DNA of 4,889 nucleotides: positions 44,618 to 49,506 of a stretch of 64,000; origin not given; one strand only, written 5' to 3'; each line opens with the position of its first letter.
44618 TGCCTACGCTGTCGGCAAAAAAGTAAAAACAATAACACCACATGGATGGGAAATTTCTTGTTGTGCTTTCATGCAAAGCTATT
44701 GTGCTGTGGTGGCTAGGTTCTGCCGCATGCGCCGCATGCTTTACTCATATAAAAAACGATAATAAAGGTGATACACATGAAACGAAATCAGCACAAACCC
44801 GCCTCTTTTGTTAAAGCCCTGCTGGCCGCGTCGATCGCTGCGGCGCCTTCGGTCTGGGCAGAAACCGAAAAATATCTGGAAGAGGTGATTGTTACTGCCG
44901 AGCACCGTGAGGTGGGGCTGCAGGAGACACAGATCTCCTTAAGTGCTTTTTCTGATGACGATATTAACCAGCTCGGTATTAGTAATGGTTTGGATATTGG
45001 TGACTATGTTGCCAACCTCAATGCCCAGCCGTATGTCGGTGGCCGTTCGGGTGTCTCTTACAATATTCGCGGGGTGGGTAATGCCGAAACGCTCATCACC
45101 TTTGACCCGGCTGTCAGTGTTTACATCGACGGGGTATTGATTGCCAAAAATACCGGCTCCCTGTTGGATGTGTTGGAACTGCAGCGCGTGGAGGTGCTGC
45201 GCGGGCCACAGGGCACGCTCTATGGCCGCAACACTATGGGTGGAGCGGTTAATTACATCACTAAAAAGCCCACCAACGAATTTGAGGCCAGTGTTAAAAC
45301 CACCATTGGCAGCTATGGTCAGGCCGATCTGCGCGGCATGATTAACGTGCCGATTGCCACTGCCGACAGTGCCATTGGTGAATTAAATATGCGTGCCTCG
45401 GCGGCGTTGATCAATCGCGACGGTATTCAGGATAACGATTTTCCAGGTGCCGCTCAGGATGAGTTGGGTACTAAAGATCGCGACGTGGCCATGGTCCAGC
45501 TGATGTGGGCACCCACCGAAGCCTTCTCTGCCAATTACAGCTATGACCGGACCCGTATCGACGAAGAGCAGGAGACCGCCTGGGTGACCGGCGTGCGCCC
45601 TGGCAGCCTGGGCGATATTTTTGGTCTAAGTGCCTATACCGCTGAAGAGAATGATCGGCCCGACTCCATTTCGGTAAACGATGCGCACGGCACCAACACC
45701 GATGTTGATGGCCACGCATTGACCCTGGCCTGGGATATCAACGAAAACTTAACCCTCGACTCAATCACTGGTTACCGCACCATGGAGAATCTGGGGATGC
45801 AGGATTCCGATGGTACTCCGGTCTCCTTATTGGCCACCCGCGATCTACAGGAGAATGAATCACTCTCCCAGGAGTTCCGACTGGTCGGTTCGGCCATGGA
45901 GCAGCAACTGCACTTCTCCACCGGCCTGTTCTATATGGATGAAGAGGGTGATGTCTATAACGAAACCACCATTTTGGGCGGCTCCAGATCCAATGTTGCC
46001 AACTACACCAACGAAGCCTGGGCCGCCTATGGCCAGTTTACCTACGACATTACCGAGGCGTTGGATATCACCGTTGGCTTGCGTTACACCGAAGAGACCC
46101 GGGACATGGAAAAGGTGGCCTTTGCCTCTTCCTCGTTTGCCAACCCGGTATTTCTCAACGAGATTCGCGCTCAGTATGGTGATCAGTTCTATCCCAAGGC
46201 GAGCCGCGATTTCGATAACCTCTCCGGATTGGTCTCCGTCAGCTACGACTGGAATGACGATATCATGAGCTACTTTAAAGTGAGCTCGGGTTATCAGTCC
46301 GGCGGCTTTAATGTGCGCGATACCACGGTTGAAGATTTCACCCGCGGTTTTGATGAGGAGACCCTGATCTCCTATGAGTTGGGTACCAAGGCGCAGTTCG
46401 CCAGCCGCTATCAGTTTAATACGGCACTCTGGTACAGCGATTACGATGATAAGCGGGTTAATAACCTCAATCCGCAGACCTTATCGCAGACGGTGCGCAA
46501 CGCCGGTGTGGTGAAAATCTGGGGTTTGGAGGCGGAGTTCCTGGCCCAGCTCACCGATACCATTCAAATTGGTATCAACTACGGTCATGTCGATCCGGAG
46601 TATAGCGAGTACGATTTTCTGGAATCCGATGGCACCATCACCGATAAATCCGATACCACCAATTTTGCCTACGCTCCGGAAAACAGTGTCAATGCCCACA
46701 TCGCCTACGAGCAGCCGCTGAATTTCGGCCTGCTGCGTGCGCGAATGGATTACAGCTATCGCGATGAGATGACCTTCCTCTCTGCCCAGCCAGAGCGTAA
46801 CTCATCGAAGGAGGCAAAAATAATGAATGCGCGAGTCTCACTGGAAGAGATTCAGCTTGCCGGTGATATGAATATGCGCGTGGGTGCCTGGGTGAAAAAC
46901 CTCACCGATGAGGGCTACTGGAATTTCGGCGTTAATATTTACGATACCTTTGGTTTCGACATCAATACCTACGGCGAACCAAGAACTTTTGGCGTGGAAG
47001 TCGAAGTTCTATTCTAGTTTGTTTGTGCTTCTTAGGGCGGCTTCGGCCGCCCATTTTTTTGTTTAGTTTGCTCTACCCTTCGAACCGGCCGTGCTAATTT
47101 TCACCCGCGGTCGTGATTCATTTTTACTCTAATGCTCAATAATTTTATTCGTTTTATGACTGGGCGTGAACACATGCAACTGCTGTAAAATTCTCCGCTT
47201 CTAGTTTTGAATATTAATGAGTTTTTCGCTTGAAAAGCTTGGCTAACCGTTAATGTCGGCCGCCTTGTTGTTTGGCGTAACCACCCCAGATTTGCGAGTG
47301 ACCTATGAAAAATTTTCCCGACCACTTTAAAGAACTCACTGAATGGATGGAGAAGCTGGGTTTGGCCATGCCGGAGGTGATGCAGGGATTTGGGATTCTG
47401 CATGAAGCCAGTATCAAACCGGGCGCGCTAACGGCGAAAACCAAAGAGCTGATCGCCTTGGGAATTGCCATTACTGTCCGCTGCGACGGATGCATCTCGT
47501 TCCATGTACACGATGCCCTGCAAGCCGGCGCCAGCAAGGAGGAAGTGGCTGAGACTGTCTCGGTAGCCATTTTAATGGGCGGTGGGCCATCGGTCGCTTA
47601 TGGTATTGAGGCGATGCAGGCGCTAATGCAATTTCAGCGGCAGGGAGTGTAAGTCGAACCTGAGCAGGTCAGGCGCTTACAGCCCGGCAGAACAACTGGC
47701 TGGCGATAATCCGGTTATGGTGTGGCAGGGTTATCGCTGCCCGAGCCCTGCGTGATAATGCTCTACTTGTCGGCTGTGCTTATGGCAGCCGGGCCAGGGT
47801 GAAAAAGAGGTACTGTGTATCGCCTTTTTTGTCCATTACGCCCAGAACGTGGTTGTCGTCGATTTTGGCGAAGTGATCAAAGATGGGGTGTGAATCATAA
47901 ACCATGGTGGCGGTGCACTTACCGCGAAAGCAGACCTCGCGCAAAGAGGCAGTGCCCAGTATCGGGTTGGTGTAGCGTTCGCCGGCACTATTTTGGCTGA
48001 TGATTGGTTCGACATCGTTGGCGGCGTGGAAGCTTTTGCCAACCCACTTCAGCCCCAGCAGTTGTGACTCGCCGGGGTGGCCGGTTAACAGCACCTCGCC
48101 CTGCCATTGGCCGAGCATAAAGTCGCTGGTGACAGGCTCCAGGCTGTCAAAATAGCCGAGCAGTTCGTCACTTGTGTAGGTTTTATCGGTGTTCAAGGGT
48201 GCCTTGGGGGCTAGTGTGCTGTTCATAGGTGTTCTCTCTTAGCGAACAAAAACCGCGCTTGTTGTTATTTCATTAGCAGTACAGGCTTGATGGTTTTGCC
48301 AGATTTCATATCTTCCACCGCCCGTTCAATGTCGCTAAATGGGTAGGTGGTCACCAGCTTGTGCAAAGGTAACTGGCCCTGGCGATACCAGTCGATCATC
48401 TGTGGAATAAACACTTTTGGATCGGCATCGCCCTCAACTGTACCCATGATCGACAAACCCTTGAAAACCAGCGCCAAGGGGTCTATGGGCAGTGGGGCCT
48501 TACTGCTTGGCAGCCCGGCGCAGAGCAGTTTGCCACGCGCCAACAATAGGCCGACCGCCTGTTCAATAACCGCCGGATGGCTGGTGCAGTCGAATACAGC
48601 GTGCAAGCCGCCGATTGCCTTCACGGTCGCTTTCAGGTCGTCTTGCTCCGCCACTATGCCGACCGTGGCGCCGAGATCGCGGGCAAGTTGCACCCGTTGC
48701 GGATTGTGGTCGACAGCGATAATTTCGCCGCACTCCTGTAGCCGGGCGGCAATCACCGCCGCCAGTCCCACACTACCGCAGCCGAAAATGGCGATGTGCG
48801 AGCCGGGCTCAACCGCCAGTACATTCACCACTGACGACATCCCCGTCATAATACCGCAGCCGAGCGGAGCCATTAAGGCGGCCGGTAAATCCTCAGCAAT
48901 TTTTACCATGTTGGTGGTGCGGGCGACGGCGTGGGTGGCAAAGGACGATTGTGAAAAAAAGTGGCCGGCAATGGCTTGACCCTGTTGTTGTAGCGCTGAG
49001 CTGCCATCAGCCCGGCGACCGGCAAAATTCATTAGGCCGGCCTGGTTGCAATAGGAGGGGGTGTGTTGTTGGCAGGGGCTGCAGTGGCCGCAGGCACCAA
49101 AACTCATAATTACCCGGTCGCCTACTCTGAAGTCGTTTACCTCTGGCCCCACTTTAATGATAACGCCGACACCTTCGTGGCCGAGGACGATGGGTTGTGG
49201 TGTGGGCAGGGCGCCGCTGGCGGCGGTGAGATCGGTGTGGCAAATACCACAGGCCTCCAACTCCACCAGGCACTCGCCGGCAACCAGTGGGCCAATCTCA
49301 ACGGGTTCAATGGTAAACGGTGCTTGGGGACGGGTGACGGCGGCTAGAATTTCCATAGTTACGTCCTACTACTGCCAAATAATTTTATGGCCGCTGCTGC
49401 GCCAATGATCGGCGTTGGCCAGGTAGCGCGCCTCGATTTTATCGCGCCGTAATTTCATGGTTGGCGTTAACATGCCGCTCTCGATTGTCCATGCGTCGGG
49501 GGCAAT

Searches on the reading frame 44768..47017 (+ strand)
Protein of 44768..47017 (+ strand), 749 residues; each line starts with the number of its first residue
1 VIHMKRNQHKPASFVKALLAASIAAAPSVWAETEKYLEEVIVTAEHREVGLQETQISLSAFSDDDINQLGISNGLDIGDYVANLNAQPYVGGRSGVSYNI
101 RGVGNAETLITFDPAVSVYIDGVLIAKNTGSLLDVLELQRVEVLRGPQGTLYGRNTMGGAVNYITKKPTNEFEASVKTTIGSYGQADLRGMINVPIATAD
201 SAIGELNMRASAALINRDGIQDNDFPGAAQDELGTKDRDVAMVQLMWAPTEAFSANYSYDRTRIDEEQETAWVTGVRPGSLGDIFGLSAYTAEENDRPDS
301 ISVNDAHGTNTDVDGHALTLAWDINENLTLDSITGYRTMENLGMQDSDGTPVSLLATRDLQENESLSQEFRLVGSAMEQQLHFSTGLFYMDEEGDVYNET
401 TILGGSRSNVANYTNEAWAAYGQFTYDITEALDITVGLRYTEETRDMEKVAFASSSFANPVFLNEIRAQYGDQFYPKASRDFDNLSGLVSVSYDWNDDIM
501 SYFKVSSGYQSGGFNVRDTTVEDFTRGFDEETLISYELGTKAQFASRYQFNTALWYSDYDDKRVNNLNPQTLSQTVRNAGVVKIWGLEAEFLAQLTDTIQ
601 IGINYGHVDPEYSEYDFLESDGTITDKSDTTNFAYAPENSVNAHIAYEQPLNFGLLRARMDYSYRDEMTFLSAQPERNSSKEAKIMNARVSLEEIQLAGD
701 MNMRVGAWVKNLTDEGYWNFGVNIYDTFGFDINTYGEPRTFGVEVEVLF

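Call 59: search_protein_families(library=pfam, proteins=[window:44768-47017:+], max_evalue=0.00001)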
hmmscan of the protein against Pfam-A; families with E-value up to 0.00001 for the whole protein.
window:44768-47017:+ (749 aa): 2 families
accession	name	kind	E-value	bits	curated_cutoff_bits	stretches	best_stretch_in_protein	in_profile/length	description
PF00593.30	TonB_dep_Rec_b-barrel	-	3.8e-28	100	27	1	259-712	11-436/436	TonB dependent receptor-like, beta-barrel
PF07715.20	Plug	-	4.1e-15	56.6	23.9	1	52-160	3-107/107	TonB-dependent Receptor Plug Domain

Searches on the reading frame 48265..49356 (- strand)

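Call 59: search_protein_families(library=pfam, proteins=[window:48265-49356:-], max_evalue=0.00001)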
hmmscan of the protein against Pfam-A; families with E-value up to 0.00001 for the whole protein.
window:48265-49356:- (363 aa): 4 families
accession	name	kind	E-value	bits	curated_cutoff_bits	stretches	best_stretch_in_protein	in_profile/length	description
PF08240.17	ADH_N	-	2.5e-24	86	23.5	1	26-153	2-102/104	Alcohol dehydrogenase GroES-like domain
PF00107.32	ADH_zinc_N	-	3.2e-23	82.5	31.8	1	196-323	2-126/129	Zinc-binding dehydrogenase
PF16912.11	Glu_dehyd_C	-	1.4e-06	28.4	34.9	1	188-360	34-209/211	Glucose dehydrogenase C-terminus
PF13602.12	ADH_zinc_N_2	-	1.9e-06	29.3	27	1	228-355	1-128/134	Zinc-binding dehydrogenase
